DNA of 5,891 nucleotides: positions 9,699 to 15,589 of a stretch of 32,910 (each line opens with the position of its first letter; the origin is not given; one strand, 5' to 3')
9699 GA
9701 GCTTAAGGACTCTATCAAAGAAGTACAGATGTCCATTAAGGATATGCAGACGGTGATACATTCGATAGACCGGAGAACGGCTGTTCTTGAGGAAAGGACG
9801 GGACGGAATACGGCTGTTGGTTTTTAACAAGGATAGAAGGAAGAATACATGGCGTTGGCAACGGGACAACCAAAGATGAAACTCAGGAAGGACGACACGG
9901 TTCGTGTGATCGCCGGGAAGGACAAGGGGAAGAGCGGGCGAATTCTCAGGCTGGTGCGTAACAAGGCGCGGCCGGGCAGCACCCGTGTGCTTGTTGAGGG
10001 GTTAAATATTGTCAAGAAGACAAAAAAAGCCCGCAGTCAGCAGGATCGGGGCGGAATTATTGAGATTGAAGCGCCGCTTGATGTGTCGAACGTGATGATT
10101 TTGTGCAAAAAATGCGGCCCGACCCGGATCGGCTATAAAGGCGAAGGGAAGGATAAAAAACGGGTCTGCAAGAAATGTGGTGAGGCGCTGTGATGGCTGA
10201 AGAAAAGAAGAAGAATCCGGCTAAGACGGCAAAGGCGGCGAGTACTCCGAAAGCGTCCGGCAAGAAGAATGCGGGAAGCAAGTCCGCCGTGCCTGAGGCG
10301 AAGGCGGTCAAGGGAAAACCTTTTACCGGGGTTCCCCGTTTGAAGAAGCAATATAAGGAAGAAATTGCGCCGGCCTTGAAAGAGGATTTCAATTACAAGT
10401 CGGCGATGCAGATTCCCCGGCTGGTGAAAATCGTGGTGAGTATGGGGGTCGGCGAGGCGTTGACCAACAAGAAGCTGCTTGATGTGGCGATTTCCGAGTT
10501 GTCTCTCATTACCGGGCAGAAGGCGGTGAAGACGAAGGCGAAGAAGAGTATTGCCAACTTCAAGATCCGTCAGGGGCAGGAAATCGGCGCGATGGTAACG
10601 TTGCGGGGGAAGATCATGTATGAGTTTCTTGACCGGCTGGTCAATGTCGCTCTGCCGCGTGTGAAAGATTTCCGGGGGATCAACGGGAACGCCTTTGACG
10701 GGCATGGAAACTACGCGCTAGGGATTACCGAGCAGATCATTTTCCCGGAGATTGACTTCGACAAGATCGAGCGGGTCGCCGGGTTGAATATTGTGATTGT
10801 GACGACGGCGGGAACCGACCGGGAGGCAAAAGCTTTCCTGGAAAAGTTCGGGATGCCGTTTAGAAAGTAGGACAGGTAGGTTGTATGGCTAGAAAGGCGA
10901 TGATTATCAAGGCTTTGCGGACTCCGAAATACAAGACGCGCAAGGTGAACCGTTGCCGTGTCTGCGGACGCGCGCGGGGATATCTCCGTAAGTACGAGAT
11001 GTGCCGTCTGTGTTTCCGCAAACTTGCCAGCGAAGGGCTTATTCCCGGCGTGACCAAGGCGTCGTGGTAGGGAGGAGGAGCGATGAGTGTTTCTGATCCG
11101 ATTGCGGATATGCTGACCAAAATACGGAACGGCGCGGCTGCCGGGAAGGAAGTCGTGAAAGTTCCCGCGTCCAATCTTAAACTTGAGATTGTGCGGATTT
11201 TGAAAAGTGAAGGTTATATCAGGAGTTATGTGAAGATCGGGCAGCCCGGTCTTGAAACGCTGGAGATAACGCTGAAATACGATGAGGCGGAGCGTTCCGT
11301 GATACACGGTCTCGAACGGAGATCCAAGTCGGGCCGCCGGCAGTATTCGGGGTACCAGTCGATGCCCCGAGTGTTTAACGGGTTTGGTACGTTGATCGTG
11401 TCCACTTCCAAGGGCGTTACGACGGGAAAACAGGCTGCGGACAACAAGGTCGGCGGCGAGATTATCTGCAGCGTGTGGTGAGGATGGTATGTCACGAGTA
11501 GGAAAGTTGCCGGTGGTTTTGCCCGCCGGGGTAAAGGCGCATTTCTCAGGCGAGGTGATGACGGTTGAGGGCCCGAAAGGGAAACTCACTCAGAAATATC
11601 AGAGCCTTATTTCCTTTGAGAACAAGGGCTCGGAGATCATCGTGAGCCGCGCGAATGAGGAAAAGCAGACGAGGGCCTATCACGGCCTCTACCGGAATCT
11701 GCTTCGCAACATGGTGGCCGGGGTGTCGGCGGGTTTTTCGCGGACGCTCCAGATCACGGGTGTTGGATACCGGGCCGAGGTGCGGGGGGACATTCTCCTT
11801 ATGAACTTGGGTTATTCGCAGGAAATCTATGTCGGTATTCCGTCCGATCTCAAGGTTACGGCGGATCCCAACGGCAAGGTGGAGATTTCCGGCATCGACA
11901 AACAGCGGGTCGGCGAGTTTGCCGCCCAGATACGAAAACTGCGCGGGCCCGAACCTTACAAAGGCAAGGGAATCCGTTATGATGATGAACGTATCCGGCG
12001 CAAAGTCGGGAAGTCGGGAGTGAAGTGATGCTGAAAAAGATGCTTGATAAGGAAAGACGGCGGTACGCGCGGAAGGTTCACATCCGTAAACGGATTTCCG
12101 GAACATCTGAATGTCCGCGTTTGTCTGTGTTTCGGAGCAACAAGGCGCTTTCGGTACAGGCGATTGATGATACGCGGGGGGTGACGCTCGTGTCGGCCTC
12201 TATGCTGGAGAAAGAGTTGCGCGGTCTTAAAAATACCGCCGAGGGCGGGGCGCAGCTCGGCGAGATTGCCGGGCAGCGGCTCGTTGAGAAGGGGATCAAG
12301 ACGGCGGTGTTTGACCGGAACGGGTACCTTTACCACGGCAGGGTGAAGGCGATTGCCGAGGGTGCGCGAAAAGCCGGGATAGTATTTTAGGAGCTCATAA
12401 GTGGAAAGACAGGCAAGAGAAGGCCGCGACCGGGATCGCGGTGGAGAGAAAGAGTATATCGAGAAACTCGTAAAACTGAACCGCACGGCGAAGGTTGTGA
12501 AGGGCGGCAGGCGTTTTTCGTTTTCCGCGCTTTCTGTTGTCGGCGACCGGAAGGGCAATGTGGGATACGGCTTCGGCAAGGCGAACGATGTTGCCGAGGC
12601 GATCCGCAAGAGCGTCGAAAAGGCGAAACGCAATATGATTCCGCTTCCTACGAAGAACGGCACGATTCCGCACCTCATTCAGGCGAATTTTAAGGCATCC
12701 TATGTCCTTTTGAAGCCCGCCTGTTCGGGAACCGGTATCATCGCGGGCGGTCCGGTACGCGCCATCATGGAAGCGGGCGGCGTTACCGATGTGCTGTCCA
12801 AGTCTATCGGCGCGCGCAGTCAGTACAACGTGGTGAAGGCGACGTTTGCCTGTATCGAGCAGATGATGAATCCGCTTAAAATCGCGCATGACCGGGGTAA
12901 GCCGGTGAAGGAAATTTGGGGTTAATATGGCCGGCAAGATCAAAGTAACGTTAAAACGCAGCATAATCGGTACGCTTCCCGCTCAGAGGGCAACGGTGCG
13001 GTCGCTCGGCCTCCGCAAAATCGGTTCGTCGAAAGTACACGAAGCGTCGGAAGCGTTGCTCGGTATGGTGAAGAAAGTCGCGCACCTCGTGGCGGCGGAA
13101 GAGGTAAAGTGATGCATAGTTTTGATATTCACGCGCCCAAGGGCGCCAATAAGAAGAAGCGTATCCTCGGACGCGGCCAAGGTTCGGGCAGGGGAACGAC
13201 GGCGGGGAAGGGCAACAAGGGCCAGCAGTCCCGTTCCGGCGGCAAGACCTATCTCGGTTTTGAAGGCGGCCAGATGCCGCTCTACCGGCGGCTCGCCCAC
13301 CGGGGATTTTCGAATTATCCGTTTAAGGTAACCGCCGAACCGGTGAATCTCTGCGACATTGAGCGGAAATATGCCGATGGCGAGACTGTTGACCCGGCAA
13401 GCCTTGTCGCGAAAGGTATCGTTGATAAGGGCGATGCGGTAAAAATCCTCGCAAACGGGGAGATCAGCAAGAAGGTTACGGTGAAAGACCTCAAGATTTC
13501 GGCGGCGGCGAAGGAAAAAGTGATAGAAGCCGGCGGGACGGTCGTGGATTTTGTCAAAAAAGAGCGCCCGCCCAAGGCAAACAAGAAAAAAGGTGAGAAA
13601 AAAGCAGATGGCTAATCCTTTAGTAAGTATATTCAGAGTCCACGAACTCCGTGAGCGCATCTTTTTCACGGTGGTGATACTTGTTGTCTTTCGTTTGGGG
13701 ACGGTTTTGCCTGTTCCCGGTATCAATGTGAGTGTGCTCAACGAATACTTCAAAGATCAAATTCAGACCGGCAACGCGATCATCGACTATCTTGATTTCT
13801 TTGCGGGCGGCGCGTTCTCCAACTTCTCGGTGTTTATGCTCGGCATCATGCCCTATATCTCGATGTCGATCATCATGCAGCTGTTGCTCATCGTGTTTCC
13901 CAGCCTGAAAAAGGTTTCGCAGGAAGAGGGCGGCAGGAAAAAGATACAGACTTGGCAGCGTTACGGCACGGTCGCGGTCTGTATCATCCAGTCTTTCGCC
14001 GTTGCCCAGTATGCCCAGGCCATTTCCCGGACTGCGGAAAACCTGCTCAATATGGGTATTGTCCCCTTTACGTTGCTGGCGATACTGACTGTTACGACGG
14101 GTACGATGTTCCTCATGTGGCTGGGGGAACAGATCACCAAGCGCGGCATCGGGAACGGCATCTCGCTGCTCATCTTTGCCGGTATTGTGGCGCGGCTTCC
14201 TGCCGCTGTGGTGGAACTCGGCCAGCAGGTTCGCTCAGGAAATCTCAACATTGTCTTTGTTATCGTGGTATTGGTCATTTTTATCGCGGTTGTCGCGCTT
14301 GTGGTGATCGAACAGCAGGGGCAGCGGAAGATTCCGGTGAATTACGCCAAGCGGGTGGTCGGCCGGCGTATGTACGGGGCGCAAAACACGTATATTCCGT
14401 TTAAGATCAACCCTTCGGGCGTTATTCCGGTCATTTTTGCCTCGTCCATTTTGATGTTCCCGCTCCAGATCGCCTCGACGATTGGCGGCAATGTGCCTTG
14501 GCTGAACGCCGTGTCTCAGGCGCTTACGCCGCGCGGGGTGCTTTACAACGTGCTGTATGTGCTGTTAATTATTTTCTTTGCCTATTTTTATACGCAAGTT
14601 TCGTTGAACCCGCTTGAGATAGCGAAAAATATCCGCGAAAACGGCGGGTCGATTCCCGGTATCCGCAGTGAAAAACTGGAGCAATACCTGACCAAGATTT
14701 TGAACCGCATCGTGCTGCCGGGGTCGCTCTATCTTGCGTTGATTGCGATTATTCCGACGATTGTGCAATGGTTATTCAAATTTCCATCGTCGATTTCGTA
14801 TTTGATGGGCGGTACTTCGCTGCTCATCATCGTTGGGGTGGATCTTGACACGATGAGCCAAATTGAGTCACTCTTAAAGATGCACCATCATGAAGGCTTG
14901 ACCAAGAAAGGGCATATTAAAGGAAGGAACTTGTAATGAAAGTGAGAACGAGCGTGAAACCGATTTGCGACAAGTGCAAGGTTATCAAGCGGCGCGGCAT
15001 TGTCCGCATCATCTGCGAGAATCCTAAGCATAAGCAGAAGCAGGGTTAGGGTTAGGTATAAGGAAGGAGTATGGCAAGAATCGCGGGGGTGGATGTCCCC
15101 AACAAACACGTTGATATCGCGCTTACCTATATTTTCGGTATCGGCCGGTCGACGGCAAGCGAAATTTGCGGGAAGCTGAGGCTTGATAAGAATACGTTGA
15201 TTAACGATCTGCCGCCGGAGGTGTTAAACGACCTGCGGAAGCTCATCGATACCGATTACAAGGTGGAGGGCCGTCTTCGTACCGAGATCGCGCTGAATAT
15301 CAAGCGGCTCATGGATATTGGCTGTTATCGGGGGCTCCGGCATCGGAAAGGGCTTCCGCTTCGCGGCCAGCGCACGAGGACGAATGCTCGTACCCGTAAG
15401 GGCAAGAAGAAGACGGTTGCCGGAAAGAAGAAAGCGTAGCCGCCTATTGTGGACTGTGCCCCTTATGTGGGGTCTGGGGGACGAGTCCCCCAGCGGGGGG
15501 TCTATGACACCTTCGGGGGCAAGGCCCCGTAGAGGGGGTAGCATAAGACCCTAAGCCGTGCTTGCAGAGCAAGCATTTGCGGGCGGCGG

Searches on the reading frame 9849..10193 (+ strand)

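Call 34: search_protein_families(library=pfam, proteins=[window:9849-10193:+], max_evalue=0.01)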
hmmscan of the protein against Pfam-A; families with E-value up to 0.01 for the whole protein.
window:9849-10193:+ (114 aa): 3 families
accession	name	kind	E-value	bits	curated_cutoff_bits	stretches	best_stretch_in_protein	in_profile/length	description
PF17136.10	ribosomal_L24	-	3.8e-23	82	27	1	52-114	1-65/65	Ribosomal proteins 50S L24/mitochondrial 39S L24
PF00467.35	KOW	-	1.4e-07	31.5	22.3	1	14-45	1-27/32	KOW motif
PF23291.1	KOW4_SPT5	-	7.7e-05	23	27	1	8-38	5-35/55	Transcription elongation factor SPT5, fourth KOW domain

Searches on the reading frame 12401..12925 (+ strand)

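Call 34: search_protein_families(library=pfam, proteins=[window:12401-12925:+], max_evalue=0.01)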
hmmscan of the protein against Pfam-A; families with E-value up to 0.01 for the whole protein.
window:12401-12925:+ (174 aa): 2 families
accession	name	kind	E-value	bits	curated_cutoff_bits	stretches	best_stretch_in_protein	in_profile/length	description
PF00333.26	Ribosomal_S5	-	3.8e-28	97.7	27.1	1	21-83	3-65/65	Ribosomal protein S5, N-terminal domain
PF03719.21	Ribosomal_S5_C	-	3.3e-25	87.8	21.5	1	96-165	2-71/71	Ribosomal protein S5, C-terminal domain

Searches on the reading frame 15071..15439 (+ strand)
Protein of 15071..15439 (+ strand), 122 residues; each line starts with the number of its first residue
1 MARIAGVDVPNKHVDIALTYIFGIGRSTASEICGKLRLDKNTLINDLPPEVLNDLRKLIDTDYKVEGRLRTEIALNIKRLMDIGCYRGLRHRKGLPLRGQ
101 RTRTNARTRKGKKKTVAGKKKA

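Call 34: search_protein_families(library=pfam, proteins=[window:15071-15439:+], max_evalue=0.01)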
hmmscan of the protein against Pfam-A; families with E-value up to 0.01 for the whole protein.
window:15071-15439:+ (122 aa): 1 family
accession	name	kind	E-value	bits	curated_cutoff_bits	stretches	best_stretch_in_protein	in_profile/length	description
PF00416.27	Ribosomal_S13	-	1.1e-29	103.9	31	1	3-108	1-128/128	Ribosomal protein S13/S18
